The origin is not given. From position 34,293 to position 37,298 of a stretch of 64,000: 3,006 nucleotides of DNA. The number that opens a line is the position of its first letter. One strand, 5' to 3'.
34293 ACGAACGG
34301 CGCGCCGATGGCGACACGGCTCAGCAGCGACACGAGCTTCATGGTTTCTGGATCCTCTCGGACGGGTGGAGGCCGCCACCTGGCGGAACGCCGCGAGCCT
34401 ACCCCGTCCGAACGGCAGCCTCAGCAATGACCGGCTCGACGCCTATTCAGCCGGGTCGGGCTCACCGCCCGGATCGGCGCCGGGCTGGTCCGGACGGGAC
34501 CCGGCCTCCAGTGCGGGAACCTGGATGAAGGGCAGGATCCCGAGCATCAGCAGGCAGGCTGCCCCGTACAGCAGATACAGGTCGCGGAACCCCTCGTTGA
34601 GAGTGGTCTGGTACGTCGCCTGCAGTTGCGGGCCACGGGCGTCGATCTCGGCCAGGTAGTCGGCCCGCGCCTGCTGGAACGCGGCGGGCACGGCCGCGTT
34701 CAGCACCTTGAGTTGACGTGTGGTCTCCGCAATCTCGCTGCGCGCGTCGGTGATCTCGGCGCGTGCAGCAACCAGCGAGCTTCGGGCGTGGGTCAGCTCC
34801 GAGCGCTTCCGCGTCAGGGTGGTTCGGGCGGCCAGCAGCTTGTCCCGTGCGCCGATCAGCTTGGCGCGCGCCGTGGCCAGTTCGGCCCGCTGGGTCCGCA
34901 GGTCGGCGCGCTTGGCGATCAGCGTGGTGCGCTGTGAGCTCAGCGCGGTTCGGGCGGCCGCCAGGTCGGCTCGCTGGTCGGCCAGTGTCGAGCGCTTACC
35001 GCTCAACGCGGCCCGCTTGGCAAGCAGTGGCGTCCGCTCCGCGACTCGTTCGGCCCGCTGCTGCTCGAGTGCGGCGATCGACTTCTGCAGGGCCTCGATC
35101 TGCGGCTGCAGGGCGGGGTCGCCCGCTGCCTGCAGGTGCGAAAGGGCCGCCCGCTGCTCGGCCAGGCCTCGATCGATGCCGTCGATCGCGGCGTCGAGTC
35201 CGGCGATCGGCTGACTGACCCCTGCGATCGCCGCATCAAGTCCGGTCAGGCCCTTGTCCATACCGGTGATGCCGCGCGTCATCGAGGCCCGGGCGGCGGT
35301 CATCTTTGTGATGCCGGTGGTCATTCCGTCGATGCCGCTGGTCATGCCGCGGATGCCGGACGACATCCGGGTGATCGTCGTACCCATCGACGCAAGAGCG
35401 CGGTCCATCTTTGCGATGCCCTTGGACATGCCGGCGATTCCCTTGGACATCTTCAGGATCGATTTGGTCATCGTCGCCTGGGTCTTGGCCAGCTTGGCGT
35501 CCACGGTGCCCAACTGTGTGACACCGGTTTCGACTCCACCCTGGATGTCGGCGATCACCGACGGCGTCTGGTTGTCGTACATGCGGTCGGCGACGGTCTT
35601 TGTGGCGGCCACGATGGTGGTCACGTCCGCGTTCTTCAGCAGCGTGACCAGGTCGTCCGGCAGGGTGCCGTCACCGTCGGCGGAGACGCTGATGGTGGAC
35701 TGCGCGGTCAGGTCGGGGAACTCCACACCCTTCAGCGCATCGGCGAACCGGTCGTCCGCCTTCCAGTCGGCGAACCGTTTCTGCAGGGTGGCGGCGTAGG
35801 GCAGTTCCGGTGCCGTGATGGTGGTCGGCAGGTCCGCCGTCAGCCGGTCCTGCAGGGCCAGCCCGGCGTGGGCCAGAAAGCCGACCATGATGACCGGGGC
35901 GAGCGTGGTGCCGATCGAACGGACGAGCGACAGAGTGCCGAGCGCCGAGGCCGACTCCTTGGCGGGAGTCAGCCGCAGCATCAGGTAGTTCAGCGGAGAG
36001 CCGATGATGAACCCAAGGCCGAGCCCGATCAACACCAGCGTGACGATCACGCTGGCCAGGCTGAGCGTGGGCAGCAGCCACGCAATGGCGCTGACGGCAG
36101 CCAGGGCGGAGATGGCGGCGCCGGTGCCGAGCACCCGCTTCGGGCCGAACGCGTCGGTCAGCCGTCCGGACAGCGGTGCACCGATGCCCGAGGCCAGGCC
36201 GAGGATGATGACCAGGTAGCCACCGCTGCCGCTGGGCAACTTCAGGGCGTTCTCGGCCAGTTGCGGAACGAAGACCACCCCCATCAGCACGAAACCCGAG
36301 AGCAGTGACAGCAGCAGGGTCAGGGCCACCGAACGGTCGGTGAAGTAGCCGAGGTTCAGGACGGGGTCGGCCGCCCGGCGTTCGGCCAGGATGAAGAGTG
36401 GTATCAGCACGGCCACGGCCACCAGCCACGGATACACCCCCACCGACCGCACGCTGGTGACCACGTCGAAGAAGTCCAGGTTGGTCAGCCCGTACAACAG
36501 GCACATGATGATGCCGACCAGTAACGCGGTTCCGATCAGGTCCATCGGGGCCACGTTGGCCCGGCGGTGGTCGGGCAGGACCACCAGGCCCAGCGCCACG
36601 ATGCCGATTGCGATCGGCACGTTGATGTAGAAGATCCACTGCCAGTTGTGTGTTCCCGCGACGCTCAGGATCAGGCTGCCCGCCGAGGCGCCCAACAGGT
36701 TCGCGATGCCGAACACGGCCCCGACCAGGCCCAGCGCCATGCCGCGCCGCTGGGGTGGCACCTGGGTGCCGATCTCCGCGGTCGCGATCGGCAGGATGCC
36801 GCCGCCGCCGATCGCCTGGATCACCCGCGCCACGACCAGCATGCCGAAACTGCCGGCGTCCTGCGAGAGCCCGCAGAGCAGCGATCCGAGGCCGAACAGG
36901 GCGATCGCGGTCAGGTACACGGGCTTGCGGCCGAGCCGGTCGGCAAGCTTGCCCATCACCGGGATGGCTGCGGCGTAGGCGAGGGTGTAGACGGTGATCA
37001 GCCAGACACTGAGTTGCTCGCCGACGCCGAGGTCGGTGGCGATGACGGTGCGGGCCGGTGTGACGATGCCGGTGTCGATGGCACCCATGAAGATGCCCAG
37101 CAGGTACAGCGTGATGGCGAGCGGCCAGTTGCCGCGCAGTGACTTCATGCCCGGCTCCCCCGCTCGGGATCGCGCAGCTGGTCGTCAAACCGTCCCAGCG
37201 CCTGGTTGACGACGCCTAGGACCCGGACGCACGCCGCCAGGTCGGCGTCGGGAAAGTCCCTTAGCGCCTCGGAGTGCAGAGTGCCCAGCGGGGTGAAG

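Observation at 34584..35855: MFS efflux pump with a ~420-aa insert made of two opposed arrays of near-perfect heptads (predicted very long external helical hairpin)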

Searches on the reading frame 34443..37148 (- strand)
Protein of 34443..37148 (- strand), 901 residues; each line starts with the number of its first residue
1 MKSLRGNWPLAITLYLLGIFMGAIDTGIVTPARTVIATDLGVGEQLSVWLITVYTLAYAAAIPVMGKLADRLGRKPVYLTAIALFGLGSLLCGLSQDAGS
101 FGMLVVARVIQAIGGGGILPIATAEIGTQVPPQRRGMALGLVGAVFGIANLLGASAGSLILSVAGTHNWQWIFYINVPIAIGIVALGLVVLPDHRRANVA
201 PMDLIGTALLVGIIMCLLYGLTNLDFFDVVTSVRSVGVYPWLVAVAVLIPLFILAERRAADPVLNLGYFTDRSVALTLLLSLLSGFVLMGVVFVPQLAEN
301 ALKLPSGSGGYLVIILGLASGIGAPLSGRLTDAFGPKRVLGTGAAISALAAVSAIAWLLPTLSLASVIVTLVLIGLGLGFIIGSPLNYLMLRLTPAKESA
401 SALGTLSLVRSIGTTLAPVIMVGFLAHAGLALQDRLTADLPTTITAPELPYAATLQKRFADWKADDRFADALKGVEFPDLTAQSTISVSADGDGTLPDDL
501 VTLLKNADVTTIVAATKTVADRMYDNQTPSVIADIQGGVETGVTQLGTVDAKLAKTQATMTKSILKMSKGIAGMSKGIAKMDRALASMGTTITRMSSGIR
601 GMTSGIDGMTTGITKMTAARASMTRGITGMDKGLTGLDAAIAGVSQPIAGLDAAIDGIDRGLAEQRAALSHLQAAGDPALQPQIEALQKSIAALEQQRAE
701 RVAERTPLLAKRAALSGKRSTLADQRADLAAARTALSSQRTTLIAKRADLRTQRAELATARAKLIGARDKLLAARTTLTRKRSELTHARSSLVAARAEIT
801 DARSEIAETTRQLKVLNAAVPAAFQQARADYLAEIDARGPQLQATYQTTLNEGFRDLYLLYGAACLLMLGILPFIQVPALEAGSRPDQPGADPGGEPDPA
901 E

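Call 3: search_protein_families(library=pfam, proteins=[window:34443-37148:-], max_evalue=0.1)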
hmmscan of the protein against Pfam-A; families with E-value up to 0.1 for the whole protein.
window:34443-37148:- (901 aa): 9 families
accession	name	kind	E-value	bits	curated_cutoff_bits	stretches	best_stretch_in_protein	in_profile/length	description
PF07690.21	MFS_1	-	1.8e-51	175.5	33.4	1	16-418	2-347/347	Major Facilitator Superfamily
PF00083.30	Sugar_tr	-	1.4e-12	47.7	22.3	1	46-193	47-193/452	Sugar (and other) transporter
PF06609.19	TRI12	-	1.6e-06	27.3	23.2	1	35-191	69-215/599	Fungal trichothecene efflux pump (TRI12)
PF04513.17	Baculo_PEP_C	-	2e-05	25.1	38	1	572-667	34-127/140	Baculovirus polyhedron envelope protein, PEP, C terminus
PF07889.17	DUF1664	-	0.00017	22.1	34.6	0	542-616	46-120/124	Protein of unknown function (DUF1664)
PF02090.21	SPAM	-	0.0034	17.7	35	1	636-729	16-108/142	Salmonella surface presentation of antigen gene type M protein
PF14662.11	KASH_CCD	-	0.023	15.1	43.3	0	679-780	64-161/191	Coiled-coil region of CCDC155 or KASH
PF09763.15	Sec3_CC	-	0.041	14.2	27.1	0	549-608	8-67/133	Exocyst complex component Sec3, coiled-coil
PF08614.16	ATG16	-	0.045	14.3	33.7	0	701-820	26-153/200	Autophagy protein 16 (ATG16)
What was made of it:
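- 35835..37148 (-): MFS core, TM1-TM13 (aa 1-438), including motif A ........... (aa 66-76) in the cytoplasmic TM2-TM3 loop. Pfam MFS_1 1.8e-51 over aa 16-418 (call 3).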

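Call 4: search_protein_families(library=ncbifam, proteins=[window:34443-37148:-], max_evalue=1)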
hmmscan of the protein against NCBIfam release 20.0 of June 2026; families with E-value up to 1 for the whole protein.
window:34443-37148:- (901 aa): 73 families (the best 25 are shown)
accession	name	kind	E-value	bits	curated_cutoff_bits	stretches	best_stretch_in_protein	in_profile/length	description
TIGR00711.1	efflux_EmrB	subfamily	3.2e-59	201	230.2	1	15-418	7-405/485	DHA2 family efflux MFS transporter permease subunit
NF040895.2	MFS_effux_SdrM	equivalog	3.7e-38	131.8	550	1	15-427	11-406/441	multidrug efflux MFS transporter SdrM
NF000391.1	EmrB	exception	2.6e-36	125.3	925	1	11-300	11-294/501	multidrug efflux MFS transporter permease subunit EmrB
NF000025.1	MFS_efflux_tcmA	exception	8.4e-30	104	999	1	4-419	20-425/538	tetracenomycin C efflux MFS transporter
NF011571.1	PRK14995.1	subfamily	2e-28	99.4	701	1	15-351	11-339/493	SmvA family efflux MFS transporter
NF000095.1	tet_MFS_OtrB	exception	2.9e-27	95.4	999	1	12-424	28-437/563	oxytetracycline resistance efflux MFS transporter OtrB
NF007799.0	PRK10504.1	subfamily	5.9e-27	94.7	426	1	8-433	10-424/471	multidrug transporter subunit MdtD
NF000218.1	FexA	exception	3.6e-24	85.2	900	1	5-390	16-394/475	chloramphenicol/florfenicol efflux MFS transporter FexA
TIGR00880.1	2_A_01_02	superfamily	8.8e-23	81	131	2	49-193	2-140/141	multidrug resistance protein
NF000009.1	tet_MFS_Tcr3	exception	1.7e-22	79.6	1000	1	12-421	33-439/512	tetracycline efflux MFS transporter Tcr3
NF000089.1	qac_MFS_AB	exception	2.8e-21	75.9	900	2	11-378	20-380/514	QacA/B family quaternary ammonium compound efflux MFS transporter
NF000060.1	MFS_efflux_LmrB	exception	5.1e-20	71.7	800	1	9-375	17-370/479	lincomycin efflux MFS transporter Lmr(B)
NF040856.1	FexB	exception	6e-19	68.2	950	1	10-398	14-393/469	chloramphenicol/florfenicol efflux MFS transporter FexB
NF033896.2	MFS_LfrA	equivalog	1.4e-18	66.8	825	1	8-382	19-382/504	efflux MFS transporter LfrA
NF012169.0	qepA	equivalog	1.4e-17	63.5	1075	1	5-408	17-404/511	fluoroquinolone efflux MFS transporter QepA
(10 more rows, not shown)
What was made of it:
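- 35835..37148 (-): TIGR00711 DHA2/EmrB scores 201 bits over aa 15-418 (call 4).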

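Call 7: find_homologous_proteins(query=window:34443-37148:-, max_evalue=1e-10)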
Query window:34443-37148:- (901 aa): 2963 proteins with E <= 1e-10 among 8000 candidates; the best 120 are listed.
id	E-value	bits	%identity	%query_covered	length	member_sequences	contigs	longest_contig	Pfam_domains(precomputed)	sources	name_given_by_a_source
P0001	0.0e+0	1883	99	100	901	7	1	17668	PF19220.7,PF06609.19,PF00083.31,PF07690.22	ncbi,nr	ncbi:MAG TPA: MFS transporter [Micropruina sp.]|nr:MFS transporter [Micropruina sp.]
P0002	0.0e+0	1330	71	96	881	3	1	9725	PF25014.2,PF06609.19,PF27881.1,PF00083.31,PF24161.2,PF28019.1,PF07690.22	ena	-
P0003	0.0e+0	1288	70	96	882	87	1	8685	PF06609.19,PF00083.31,PF24161.2,PF07690.22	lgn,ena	-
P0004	0.0e+0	1254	69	97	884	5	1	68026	PF04513.18,PF06609.19,PF00083.31,PF07690.22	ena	-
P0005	0.0e+0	1245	68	95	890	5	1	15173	PF06609.19,PF00083.31,PF07690.22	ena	-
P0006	0.0e+0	1224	65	96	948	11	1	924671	PF25994.1,PF06609.19,PF00083.31,PF24161.2,PF28019.1,PF07690.22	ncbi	-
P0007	0.0e+0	1202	67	95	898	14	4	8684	PF04513.18,PF07889.18,PF06609.19,PF00083.31,PF07690.22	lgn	-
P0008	0.0e+0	1132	63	95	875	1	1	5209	PF28175.1,PF07889.18,PF06609.19,PF00083.31,PF24161.2,PF28019.1,PF07690.22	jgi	-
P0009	0.0e+0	1034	57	100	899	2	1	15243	PF25994.1,PF04513.18,PF23649.2,PF06609.19,PF00083.31,PF24161.2,PF28019.1,PF07690.22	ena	-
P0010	0.0e+0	1022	58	98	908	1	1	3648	PF06609.19,PF00083.31,PF07690.22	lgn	-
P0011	0.0e+0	1017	55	99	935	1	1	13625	PF08614.17,PF06609.19,PF00083.31,PF24161.2,PF28019.1,PF07690.22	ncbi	-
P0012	0.0e+0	1015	58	99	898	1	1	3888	PF28175.1,PF19220.7,PF07889.18,PF06609.19,PF00083.31,PF24161.2,PF28019.1,PF07690.22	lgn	-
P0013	2.8e-297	1007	57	99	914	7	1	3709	PF06818.21,PF27881.1,PF07690.22,PF10473.15,PF17675.7,PF23649.2,PF19220.7,PF07889.18,PF06609.19,PF00083.31,PF24161.2,PF28019.1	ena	-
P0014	8.4e-297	1005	58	94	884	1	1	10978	PF13851.12,PF01576.25,PF27881.1,PF07690.22,PF08614.17,PF28175.1,PF23649.2,PF19220.7,PF07889.18,PF06609.19,PF00083.31,PF24161.2,PF28019.1,PF14662.12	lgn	-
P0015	2.6e-295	1000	56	94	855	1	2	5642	PF06609.19,PF00083.31,PF28019.1,PF07690.22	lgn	-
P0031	2.0e-285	967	55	94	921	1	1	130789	PF04513.18,PF27605.1,PF04108.18,PF27881.1,PF23435.3,PF07690.22,PF11932.14,PF08614.17,PF28256.1,PF28175.1,PF23649.2,PF19220.7,PF07889.18,PF06609.19,PF00083.31,PF24161.2,PF28019.1,PF14662.12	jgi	-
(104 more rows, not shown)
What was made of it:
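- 34443..37148 (-): Whole 901-aa DHA2-type MFS exporter gene with the stalk insert. A 99%-identical protein occurs in a Micropruina sp. MAG, and thousands of homologues exist (call 7).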

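Call 9: search_protein_families(library=pfam, proteins=[P0006, P0009, P0031, P0013, P0014], max_evalue=0.01)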
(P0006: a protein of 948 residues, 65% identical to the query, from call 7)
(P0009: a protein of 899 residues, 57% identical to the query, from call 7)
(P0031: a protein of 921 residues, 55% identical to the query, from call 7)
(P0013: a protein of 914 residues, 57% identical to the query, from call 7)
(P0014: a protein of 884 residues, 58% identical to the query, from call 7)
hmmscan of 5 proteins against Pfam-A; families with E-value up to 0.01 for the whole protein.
P0006 (948 aa): 16 families
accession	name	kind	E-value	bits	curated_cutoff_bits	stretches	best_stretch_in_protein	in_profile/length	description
PF07690.21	MFS_1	-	3e-53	181.4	33.4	1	16-418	2-347/347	Major Facilitator Superfamily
PF00083.30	Sugar_tr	-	2.2e-12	47.1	22.3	1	47-192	48-192/452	Sugar (and other) transporter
PF06609.19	TRI12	-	1.1e-08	34.4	23.2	1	35-219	69-256/599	Fungal trichothecene efflux pump (TRI12)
PF04513.17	Baculo_PEP_C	-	6.4e-05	23.5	38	1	527-625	28-127/140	Baculovirus polyhedron envelope protein, PEP, C terminus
PF14662.11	KASH_CCD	-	0.00013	22.5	43.3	0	704-807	61-160/191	Coiled-coil region of CCDC155 or KASH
PF10186.14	ATG14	-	0.00036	20.2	33.2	0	645-755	61-168/347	Vacuolar sorting 38 and autophagy-related subunit 14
PF04102.17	SlyX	-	0.00078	20.5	30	0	708-746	15-53/67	SlyX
PF01519.22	DUF16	-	0.00084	20.2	40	0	570-644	35-102/104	Protein of unknown function DUF16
PF13166.12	AAA_13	-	0.00092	18.4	36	1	524-699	277-469/713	AAA domain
PF02090.21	SPAM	-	0.0011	19.3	35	1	664-759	16-110/142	Salmonella surface presentation of antigen gene type M protein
PF07889.17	DUF1664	-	0.0014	19.1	34.6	0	660-730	52-121/124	Protein of unknown function (DUF1664)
PF08614.16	ATG16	-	0.0028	18.3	33.7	0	604-704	71-167/200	Autophagy protein 16 (ATG16)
PF07926.17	TPR_MLP1_2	-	0.003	18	36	0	663-781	4-125/129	TPR/MLP1/MLP2-like protein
PF16526.10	CLZ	-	0.0061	17.4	26.7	0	551-592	20-61/71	C-terminal leucine zipper domain of cyclic nucleotide-gated channels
PF25398.1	CUX1_N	-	0.0063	16.9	27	0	831-903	16-89/116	CUX1-like, N-terminal tRNA-binding arm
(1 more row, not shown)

P0009 (899 aa): 11 families
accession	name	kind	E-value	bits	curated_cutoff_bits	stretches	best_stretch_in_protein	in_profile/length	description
PF07690.21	MFS_1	-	3.7e-52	177.8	33.4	1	22-424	2-347/347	Major Facilitator Superfamily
PF00083.30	Sugar_tr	-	2.4e-15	56.8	22.3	1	54-198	49-192/452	Sugar (and other) transporter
PF04513.17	Baculo_PEP_C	-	2.8e-07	31.1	38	1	540-621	49-124/140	Baculovirus polyhedron envelope protein, PEP, C terminus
PF06609.19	TRI12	-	2.2e-06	26.9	23.2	1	42-288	70-320/599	Fungal trichothecene efflux pump (TRI12)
PF07889.17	DUF1664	-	7.9e-05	23.1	34.6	1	550-619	48-117/124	Protein of unknown function (DUF1664)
PF12795.12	MscS_porin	-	0.00021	21.4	34.4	1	677-817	4-140/238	Mechanosensitive ion channel porin domain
PF11932.13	DUF3450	-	0.00073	19.3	32.6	0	695-779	15-99/241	Protein of unknown function (DUF3450)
PF08614.16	ATG16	-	0.00094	19.8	33.7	0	553-626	80-153/200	Autophagy protein 16 (ATG16)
PF10473.14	CENP-F_leu_zip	-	0.0014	19.2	34.5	0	690-760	25-95/140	Leucine-rich repeats of kinetochore protein Cenp-F/LEK1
PF07926.17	TPR_MLP1_2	-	0.0019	18.6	36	0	763-808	58-103/129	TPR/MLP1/MLP2-like protein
PF06160.17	EzrA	-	0.0054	15.5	39.6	0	755-826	87-158/557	Septation ring formation regulator, EzrA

P0031 (921 aa): 32 families (the best 25 are shown)
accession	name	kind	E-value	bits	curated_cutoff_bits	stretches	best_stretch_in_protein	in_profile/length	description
PF07690.21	MFS_1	-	6.5e-58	196.7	33.4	1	5-407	2-347/347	Major Facilitator Superfamily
PF00083.30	Sugar_tr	-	6.7e-16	58.6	22.3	1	14-181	15-192/452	Sugar (and other) transporter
PF08614.16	ATG16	-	1.8e-09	38.5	33.7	0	541-622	72-153/200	Autophagy protein 16 (ATG16)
PF07889.17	DUF1664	-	6.6e-09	36.3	34.6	1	526-605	45-121/124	Protein of unknown function (DUF1664)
PF11932.13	DUF3450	-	4.6e-08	33.1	32.6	1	523-624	10-111/241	Protein of unknown function (DUF3450)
PF14662.11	KASH_CCD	-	9.1e-08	32.7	43.3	2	706-830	69-186/191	Coiled-coil region of CCDC155 or KASH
PF04513.17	Baculo_PEP_C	-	9.4e-08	32.7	38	1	558-668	17-119/140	Baculovirus polyhedron envelope protein, PEP, C terminus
PF19220.6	Rod_CreS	-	4.8e-06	26.3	100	1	567-834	9-277/359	Crescentin, rod domain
PF04108.17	ATG17_like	-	5.9e-06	26.4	43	1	565-851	117-292/355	Autophagy protein ATG17-like domain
PF06609.19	TRI12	-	1e-05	24.7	23.2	1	21-170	66-210/599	Fungal trichothecene efflux pump (TRI12)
PF05859.17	Mis12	-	1.8e-05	25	25.7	0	528-612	118-202/231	Mis12 protein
PF09325.15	Vps5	-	5.1e-05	23.4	27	1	594-771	5-185/236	Vps5 C terminal like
PF10046.14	BLOC1_2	-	6.4e-05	23.7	33.4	0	582-646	27-91/96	Biogenesis of lysosome-related organelles complex-1 subunit 2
PF13851.11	GAS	-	0.00013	21.9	32.3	0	704-776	33-105/200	Growth-arrest specific micro-tubule binding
PF04100.18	Vps53_N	-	0.00021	20.9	26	1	514-595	20-108/372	Vps53, N-terminal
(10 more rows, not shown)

P0013 (914 aa): 20 families
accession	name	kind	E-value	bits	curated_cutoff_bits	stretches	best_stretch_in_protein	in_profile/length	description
PF07690.21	MFS_1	-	3.6e-59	200.9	33.4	1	14-416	2-347/347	Major Facilitator Superfamily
PF00083.30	Sugar_tr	-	6.6e-18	65.3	22.3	2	46-190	49-192/452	Sugar (and other) transporter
PF07889.17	DUF1664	-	7.5e-08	32.9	34.6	1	533-614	43-121/124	Protein of unknown function (DUF1664)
PF06609.19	TRI12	-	2.3e-07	30.1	23.2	1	30-294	66-335/599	Fungal trichothecene efflux pump (TRI12)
PF17675.6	APG6_N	-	2.8e-06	28.3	45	1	603-726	11-122/132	Apg6 coiled-coil region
PF10473.14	CENP-F_leu_zip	-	1.1e-05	25.9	34.5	0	672-747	11-86/140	Leucine-rich repeats of kinetochore protein Cenp-F/LEK1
PF06818.20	Fez1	-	1.3e-05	26.2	34.4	0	565-707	16-151/199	Fez1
PF08614.16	ATG16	-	3.1e-05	24.7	33.7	0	551-641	66-156/200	Autophagy protein 16 (ATG16)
PF14662.11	KASH_CCD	-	3.5e-05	24.3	43.3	0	608-760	8-159/191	Coiled-coil region of CCDC155 or KASH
PF19220.6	Rod_CreS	-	6.6e-05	22.6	100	1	543-819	11-277/359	Crescentin, rod domain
PF04513.17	Baculo_PEP_C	-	9.1e-05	23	38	1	523-616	30-121/140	Baculovirus polyhedron envelope protein, PEP, C terminus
PF11932.13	DUF3450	-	0.00088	19.1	32.6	0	684-755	29-100/241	Protein of unknown function (DUF3450)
PF13166.12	AAA_13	-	0.0015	17.8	36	0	518-696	274-455/713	AAA domain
PF01576.24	Myosin_tail_1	-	0.0015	16.9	38.1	1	573-822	75-314/1081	Myosin tail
PF12128.14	DUF3584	-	0.0038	15.2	31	0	642-859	728-935/1191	Protein of unknown function (DUF3584)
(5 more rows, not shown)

P0014 (884 aa): 19 families
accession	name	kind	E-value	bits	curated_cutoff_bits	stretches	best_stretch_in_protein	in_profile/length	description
PF07690.21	MFS_1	-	2.9e-54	184.7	33.4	1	5-407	2-347/347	Major Facilitator Superfamily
PF00083.30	Sugar_tr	-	4.9e-14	52.5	22.3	1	34-179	37-191/452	Sugar (and other) transporter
PF07889.17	DUF1664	-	3e-08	34.2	34.6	2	527-605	46-121/124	Protein of unknown function (DUF1664)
PF08614.16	ATG16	-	3.9e-07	30.9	33.7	1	546-636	70-160/200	Autophagy protein 16 (ATG16)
PF06609.19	TRI12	-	6.9e-07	28.5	23.2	1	21-190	66-229/599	Fungal trichothecene efflux pump (TRI12)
PF01576.24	Myosin_tail_1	-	6.7e-06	24.7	38.1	1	548-785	66-668/1081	Myosin tail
PF14662.11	KASH_CCD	-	1.5e-05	25.5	43.3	1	664-777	69-175/191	Coiled-coil region of CCDC155 or KASH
PF13851.11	GAS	-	2.1e-05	24.4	32.3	1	594-731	28-161/200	Growth-arrest specific micro-tubule binding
PF05859.17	Mis12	-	2.8e-05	24.4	25.7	0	527-607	117-198/231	Mis12 protein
PF04108.17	ATG17_like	-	4.8e-05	23.5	43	1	519-737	113-291/355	Autophagy protein ATG17-like domain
PF04513.17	Baculo_PEP_C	-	0.00023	21.7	38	0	547-646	17-125/140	Baculovirus polyhedron envelope protein, PEP, C terminus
PF06818.20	Fez1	-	0.00029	21.8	34.4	0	556-716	16-166/199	Fez1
PF10498.14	IFT57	-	0.00041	19.9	40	0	518-612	257-350/360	Intra-flagellar transport protein 57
PF10473.14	CENP-F_leu_zip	-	0.00053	20.5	34.5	0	652-737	14-96/140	Leucine-rich repeats of kinetochore protein Cenp-F/LEK1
PF11932.13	DUF3450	-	0.0016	18.2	32.6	0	528-606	15-107/241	Protein of unknown function (DUF3450)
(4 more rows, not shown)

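Call 23: search_solved_structures(query=window:34443-37148:-, max_evalue=0.001)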
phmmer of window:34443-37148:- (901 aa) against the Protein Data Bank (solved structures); distinct sequences matched with E-value up to 0.001: 30.
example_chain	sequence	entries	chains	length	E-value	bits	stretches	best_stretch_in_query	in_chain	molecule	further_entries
8zal_J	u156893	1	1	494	1.6e-27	99.4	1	16-417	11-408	Multidrug export protein EmrB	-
8zar_J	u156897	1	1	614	3.1e-27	98.5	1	16-417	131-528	Multidrug export protein EmrB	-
8pnl_A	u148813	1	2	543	2.4e-26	95.5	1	9-421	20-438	Putative triacylglyceride transporter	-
29om_A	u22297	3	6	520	1e-23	86.8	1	6-417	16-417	Antiseptic resistance protein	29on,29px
7y58_A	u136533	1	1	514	1.1e-23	86.7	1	6-417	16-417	Antiseptic resistance protein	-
9bii_A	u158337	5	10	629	3.8e-19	71.7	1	21-387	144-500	Uncharacterized MFS-type transporter EfpA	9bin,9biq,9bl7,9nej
8ufd_A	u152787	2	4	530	3.9e-19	71.7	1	21-387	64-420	Integral membrane efflux protein EFPA | Efflux pump A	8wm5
8x6x_A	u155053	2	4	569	4.8e-19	71.4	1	21-387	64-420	Uncharacterized MFS-type transporter EfpA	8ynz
9vhd_B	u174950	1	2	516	4.9e-18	68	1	21-388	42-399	Putative MFS-type transporter EfpA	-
8ufe_A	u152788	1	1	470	1.9e-17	66.1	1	21-388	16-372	Integral membrane efflux protein EfpA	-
32pz_B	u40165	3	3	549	5.1e-10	41.5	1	20-198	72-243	Quinidine resistance protein 2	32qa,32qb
7lo7_Z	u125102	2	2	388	8.6e-09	37.5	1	16-209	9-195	Quinolone resistance protein NorA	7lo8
9pv0_Z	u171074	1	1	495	1.1e-08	37.1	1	16-208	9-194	Quinolone resistance protein NorA, Soluble cytochrome b562 chimera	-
8tte_A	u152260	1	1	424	1.1e-08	37.1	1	16-209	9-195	Quinolone resistance protein NorA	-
8tth_A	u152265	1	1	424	1.1e-08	37.1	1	16-209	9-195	Quinolone resistance protein NorA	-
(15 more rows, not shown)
